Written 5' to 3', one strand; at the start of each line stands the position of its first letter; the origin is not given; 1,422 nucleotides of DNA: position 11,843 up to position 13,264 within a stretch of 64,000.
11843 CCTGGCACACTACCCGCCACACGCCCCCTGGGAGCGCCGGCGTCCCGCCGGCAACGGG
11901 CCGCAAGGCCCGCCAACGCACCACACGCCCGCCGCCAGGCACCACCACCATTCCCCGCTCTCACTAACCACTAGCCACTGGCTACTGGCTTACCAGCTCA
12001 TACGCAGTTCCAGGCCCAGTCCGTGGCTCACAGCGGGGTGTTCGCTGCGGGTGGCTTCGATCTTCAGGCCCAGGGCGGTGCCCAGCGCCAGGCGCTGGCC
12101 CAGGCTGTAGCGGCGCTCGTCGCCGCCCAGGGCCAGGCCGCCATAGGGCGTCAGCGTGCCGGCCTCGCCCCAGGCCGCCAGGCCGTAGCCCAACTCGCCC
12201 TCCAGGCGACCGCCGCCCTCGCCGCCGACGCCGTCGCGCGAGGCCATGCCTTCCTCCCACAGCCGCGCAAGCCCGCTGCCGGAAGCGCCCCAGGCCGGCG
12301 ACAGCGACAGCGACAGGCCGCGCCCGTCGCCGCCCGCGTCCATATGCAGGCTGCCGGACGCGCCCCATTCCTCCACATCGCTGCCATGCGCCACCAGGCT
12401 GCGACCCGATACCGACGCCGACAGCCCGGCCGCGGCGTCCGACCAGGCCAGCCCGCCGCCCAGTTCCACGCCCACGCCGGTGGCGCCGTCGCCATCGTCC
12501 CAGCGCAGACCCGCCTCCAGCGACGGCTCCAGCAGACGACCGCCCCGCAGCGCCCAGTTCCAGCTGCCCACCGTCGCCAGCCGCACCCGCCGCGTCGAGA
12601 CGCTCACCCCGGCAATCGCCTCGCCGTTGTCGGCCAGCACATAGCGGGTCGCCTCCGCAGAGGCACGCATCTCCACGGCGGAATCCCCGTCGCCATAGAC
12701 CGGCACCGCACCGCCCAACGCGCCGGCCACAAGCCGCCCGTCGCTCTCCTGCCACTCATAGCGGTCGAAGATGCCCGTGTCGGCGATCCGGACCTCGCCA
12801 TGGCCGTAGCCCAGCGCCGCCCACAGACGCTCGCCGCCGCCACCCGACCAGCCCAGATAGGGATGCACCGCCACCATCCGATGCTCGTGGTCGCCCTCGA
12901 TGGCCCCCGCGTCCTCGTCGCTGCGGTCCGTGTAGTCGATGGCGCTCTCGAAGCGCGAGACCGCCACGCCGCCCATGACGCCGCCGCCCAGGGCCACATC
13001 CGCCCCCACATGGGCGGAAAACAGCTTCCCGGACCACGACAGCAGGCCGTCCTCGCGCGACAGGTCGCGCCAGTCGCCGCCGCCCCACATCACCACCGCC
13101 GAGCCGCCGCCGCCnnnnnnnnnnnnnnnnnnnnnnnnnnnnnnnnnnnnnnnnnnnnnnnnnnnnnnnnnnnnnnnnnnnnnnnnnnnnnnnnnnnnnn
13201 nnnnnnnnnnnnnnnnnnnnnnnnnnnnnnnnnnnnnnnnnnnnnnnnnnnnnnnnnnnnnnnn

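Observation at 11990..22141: Giant autotransporter adhesin with nested repeat periodicity (~300-bp units inside ~2.7-kb super-repeats)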

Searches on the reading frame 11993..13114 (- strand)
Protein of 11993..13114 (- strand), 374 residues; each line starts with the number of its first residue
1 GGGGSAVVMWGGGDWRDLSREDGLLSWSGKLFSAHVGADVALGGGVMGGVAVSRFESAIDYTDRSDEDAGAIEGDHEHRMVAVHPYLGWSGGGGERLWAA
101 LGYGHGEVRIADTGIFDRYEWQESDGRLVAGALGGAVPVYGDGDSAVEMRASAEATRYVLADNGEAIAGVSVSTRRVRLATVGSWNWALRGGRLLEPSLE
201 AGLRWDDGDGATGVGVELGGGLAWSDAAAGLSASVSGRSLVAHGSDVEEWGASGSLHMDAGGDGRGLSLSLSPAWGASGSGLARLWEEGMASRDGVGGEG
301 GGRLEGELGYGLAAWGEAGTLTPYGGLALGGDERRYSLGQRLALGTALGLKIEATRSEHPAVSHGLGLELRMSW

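Call 62: search_protein_representatives(protein=window:11993-13114:-)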
Query: 374 residues. Proteins with E-value up to 0.001 (for the whole library): 6542; up to 1e-10: 5050; up to 1e-30: 1199. The best 150 are listed.
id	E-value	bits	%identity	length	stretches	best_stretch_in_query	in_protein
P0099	4.8e-224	760.4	97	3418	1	1-374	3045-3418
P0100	1.3e-192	656.9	74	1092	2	1-374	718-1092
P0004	8.4e-107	374.4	54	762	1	2-374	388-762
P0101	3.1e-104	365.9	55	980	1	3-374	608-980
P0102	7.1e-104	364.7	54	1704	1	1-374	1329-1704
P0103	2.0e-103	363.2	54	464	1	1-374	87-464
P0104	4.1e-100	352.3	54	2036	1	2-374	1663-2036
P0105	5.7e-99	348.6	55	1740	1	1-374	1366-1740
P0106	8.7e-99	347.9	56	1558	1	1-374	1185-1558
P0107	2.4e-98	346.5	55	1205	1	1-374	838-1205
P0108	2.3e-97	343.3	53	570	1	2-374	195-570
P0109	1.2e-91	324.5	50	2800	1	1-374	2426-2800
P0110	4.5e-88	312.7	52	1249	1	3-374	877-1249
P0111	7.3e-88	312.0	51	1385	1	1-370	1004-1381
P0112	1.5e-87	311.0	51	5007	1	1-374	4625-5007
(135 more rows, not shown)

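Call 64: find_encoding_contigs(protein=P0099, flank=6000, max_places=4)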
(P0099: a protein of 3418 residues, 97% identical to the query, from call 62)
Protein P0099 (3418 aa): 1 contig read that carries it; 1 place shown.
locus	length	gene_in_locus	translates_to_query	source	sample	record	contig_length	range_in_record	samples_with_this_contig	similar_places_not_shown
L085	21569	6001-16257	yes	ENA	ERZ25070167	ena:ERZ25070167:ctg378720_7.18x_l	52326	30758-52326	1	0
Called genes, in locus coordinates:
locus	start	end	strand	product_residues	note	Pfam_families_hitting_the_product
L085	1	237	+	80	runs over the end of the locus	PF22513:FitA-like_RHH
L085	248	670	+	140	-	PF01850:PIN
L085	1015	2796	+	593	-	PF13428:TPR_14 (faint), PF13432:TPR_16 (faint), PF14559:TPR_19 (faint), PF13371:TPR_9 (faint), PF13424:TPR_12 (weak), PF23914:TPR_CcmH_CycH (weak), PF13424:TPR_12 (weak), PF07719:TPR_2 (weak), +3 more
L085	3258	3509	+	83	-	-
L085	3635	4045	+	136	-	-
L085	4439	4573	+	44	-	-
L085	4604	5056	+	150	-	-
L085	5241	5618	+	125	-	PF03148:Tektin (weak)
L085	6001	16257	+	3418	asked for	PF03160:Calx-beta (faint), PF20579:LapA (faint)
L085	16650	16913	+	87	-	-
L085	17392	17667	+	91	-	PF08681:TacA1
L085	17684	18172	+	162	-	PF00583:Acetyltransf_1, PF13508:Acetyltransf_7, PF13673:Acetyltransf_10 (weak)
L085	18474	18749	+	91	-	-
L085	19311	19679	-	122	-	-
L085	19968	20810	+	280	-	PF14805:THDPS_N_2, PF00132:Hexapep (faint), PF25084:LbH_EIF2B (faint), PF14602:Hexapep_2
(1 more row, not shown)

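Call 80: search_protein_families(library=pfam, alignment_id=A4, max_evalue=0.0001)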
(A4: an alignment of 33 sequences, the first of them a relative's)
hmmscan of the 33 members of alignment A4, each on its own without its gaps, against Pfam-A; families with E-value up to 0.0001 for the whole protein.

A. member 1, P0100 (1092 aa): 1 family
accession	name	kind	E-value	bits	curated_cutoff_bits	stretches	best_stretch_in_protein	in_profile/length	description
PF05345.18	He_PIG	-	4.8e-08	33.8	24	1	560-618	32-95/96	Putative Ig domain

B. families by the number of members that match (of 33 scanned): 52 families (the first 25 are shown)
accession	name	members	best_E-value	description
PF05345.18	He_PIG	14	3e-27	Putative Ig domain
PF03160.20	Calx-beta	13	1.4e-141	Calx-beta domain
PF00041.27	fn3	12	1.9e-153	Fibronectin type III domain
PF03797.25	Autotransporter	11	7.1e-13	Autotransporter beta-domain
PF16656.11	Pur_ac_phosph_N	8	1.7e-44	Purple acid Phosphatase, N-terminal domain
PF25059.1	FN3_DSCAM-DSCAML_C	6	5.5e-72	DSCAM/DSCAML C-terminal Fn3-like domain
PF17963.7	Big_9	4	1.1e-28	Bacterial Ig domain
PF00028.23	Cadherin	4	6.8e-24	Cadherin domain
PF10179.15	NDNF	4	4.1e-18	Neuron-derived neurotrophic factor, first Fn(III) domain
PF21466.3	GH101_dom-5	4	4.1e-11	Endo-alpha-N-acetylgalactosaminidase, domain 5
PF01108.23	Tissue_fac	3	1.2e-21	Tissue factor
PF17803.7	Cadherin_4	3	1.4e-15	Bacterial cadherin-like domain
PF23608.1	Ig_ILCR1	3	1.4e-15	ILCR1 Ig-like domain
PF21605.3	CRLF2-like_D2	3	4.4e-13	Cytokine receptor-like factor 2-like, D2 domain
PF07495.19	Y_Y_Y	3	1.1e-10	Y_Y_Y domain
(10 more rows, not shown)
